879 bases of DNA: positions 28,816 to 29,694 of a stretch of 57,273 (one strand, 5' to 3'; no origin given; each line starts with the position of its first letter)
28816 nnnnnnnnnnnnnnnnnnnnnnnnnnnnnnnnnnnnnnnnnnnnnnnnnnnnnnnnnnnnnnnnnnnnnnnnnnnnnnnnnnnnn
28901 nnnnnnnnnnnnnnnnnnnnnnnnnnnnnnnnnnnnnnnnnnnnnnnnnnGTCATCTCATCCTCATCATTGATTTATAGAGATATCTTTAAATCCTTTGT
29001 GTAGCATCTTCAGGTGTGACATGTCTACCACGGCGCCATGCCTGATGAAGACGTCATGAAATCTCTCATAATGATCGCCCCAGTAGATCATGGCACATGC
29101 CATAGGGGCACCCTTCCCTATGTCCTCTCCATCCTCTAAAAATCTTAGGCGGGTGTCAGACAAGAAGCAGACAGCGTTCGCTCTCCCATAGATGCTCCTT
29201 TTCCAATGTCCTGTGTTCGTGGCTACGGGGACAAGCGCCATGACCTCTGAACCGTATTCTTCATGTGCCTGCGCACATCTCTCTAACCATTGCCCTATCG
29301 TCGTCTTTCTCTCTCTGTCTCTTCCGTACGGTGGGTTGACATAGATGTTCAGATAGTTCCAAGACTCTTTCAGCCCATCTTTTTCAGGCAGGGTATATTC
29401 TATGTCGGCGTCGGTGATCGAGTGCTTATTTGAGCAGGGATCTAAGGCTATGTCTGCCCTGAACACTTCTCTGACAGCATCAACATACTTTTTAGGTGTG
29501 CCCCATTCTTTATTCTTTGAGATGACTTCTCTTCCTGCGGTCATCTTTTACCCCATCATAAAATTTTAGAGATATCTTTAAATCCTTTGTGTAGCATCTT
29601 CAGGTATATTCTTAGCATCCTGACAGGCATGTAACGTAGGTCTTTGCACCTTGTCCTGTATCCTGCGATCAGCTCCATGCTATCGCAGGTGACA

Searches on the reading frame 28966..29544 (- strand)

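Call 31: search_protein_families(library=pfam, proteins=[window:28966-29544:-], max_evalue=0.01)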
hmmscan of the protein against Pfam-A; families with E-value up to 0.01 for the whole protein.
window:28966-29544:- (192 aa): 1 family
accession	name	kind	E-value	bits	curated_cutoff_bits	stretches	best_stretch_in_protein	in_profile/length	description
PF05869.16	Dam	-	1.8e-13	50.9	28.1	1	11-155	9-143/169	DNA N-6-adenine-methyltransferase (Dam)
